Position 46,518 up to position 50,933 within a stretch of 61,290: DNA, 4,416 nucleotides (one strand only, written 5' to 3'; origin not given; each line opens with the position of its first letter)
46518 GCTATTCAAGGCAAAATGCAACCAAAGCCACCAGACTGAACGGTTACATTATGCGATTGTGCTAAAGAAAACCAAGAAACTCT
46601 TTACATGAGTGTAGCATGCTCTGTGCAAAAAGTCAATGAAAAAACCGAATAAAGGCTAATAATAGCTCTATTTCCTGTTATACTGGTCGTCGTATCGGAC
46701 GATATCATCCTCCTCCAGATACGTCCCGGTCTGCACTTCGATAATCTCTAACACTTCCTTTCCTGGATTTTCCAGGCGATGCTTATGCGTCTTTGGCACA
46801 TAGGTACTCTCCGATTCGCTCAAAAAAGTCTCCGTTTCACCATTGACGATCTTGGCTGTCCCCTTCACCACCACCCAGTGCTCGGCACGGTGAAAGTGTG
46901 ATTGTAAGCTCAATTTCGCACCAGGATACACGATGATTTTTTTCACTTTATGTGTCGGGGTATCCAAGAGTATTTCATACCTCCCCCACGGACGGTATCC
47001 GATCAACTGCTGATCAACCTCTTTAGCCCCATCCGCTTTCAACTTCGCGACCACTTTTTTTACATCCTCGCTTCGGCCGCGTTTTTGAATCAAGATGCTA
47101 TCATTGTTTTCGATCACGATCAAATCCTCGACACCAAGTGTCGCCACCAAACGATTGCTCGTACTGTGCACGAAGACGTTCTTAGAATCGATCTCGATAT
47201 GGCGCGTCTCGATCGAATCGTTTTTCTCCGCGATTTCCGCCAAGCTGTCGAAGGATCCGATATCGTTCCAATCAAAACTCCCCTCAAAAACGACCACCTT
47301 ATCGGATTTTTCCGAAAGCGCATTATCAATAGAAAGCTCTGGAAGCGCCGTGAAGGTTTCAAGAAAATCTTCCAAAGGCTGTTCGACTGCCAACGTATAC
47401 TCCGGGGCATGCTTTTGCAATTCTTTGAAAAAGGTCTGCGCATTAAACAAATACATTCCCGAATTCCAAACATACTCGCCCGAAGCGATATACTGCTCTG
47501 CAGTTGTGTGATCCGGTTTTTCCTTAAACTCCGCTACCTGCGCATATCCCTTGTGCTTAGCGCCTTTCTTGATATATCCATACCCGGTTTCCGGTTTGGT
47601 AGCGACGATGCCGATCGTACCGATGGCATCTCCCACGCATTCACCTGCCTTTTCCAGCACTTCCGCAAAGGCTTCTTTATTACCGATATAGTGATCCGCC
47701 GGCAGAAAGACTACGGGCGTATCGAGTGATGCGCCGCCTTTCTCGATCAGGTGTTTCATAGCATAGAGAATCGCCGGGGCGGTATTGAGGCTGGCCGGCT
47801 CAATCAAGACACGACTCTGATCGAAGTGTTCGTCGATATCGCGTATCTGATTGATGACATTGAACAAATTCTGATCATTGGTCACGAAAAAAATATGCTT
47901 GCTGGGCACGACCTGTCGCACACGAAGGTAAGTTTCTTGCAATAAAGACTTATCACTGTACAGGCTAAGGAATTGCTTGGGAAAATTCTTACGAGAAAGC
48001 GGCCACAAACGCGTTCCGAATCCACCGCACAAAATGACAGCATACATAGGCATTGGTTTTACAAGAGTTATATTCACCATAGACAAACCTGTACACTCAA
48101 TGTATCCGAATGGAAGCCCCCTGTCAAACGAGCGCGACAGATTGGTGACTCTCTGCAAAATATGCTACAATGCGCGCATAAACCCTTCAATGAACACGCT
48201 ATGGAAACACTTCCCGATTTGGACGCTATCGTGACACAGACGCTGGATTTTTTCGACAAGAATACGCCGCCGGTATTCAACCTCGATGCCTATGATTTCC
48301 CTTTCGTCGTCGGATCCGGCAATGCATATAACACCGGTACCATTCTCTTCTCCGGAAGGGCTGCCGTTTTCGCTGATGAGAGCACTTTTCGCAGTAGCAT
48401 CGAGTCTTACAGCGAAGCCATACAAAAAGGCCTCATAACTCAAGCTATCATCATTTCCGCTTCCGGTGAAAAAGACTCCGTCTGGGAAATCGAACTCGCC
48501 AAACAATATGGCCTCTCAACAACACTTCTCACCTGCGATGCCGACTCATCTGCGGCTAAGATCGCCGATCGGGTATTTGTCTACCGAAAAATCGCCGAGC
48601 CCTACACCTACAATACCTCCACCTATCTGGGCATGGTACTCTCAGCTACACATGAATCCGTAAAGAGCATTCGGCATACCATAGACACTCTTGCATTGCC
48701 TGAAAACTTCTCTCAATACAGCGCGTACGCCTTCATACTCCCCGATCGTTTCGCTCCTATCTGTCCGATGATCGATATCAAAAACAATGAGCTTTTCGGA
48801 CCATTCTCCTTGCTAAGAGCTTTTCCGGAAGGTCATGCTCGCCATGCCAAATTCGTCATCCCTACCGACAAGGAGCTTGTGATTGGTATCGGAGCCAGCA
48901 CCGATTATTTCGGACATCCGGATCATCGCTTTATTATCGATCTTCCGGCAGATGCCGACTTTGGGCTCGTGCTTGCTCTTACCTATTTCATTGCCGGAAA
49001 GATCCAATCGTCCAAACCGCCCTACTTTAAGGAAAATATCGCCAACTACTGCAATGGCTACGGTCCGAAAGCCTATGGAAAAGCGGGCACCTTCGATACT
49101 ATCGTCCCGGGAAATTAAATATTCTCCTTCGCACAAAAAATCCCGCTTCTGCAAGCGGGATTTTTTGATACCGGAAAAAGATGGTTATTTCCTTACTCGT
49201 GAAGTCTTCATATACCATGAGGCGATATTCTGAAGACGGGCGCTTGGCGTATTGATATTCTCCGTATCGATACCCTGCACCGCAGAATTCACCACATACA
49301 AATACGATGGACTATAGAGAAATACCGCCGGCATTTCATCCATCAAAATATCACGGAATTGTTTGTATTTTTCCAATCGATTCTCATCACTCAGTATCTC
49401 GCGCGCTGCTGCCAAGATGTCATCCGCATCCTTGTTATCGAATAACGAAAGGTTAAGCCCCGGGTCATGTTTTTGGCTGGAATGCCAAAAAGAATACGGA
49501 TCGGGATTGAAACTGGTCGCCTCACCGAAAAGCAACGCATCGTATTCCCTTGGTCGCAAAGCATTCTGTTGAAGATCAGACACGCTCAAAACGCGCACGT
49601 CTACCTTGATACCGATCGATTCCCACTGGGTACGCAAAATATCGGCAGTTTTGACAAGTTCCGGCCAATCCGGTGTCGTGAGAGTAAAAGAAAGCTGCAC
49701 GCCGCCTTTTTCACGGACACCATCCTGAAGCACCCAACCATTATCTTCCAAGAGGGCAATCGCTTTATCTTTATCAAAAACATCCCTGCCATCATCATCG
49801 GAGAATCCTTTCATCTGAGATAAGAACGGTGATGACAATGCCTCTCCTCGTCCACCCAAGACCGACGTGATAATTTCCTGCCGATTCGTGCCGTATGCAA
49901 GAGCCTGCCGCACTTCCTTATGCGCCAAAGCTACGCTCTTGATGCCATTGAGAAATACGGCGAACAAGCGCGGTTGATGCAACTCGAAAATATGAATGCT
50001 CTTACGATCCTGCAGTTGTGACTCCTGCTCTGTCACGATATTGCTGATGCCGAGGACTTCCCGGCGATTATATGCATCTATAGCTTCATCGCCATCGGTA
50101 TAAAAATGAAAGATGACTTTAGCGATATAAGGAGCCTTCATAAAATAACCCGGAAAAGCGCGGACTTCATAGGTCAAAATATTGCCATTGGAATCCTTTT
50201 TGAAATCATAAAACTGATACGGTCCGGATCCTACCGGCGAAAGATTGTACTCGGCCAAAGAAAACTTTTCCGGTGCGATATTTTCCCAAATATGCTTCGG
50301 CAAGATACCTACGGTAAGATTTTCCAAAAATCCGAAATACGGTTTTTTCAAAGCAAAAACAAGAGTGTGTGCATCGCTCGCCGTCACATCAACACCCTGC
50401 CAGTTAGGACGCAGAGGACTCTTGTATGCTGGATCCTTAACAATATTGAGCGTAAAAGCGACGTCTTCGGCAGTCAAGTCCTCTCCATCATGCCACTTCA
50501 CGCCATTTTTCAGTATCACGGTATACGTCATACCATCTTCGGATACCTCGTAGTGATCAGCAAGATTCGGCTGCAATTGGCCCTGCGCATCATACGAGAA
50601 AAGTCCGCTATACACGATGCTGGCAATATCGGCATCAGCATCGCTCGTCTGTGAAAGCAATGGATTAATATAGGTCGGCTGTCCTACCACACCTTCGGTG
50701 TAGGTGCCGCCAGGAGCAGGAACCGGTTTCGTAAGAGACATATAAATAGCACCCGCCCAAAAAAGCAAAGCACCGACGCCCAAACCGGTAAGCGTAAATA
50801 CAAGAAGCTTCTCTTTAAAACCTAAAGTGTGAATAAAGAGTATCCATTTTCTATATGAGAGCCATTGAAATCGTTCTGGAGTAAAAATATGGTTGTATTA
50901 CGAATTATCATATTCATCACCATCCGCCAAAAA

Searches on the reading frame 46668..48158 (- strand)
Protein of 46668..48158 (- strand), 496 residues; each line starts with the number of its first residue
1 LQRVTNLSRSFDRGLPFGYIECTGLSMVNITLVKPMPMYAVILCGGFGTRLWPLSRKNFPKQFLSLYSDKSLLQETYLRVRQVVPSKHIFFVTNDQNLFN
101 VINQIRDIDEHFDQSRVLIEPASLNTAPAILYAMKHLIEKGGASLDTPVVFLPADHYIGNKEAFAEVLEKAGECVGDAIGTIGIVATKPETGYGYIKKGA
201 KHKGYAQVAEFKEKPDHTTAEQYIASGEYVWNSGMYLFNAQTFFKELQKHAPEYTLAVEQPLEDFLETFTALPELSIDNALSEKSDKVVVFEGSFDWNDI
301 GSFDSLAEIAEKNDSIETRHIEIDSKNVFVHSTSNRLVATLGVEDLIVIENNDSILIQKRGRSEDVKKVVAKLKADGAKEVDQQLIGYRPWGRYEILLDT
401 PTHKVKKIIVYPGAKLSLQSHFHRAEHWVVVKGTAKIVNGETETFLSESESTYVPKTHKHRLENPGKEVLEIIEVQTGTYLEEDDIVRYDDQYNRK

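Call 97: search_protein_families(library=pfam, max_evalue=0.00001, proteins=[window:46668-48158:-])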
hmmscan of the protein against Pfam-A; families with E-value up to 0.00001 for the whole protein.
window:46668-48158:- (496 aa): 5 families
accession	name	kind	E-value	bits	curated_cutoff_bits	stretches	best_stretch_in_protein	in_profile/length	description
PF00483.29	NTP_transferase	-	5.1e-48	164.2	21.2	1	40-312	2-241/245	Nucleotidyl transferase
PF01050.24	MannoseP_isomer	-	5.9e-44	149.4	23.6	1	379-491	4-116/116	Mannose-6-phosphate isomerase C-terminal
PF22640.1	ManC_GMP_beta-helix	-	3.6e-17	62.5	27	1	319-373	2-55/55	MannoseP isomerase/GMP-like beta-helix domain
PF07883.17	Cupin_2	-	2e-08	34.3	27.2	1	410-475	5-69/70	Cupin domain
PF12804.13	NTP_transf_3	-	4.2e-06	27.5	27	1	40-173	1-113/160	MobA-like NTP transferase domain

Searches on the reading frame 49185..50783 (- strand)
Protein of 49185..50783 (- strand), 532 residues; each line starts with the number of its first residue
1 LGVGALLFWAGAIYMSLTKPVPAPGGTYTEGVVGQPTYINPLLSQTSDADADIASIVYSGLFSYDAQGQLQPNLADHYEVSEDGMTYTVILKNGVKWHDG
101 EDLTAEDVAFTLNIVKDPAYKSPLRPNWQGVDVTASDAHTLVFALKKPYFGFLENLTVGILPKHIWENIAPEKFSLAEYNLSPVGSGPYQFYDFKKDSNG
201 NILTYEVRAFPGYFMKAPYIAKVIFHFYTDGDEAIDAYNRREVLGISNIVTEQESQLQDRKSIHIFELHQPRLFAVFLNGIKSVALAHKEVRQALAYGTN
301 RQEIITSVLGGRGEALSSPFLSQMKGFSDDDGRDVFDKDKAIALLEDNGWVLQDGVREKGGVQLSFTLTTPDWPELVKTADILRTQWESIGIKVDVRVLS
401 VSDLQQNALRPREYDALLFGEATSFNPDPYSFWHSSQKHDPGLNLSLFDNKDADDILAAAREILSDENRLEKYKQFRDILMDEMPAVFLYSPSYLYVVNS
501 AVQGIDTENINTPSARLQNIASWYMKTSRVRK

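Call 97: search_protein_families(library=pfam, max_evalue=0.00001, proteins=[window:49185-50783:-])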
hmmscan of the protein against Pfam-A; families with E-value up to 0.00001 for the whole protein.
window:49185-50783:- (532 aa): 1 family
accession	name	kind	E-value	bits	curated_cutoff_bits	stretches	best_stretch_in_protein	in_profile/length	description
PF00496.27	SBP_bac_5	-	2.3e-73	247.9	32.4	1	70-435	2-360/368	Bacterial extracellular solute-binding proteins, family 5 Middle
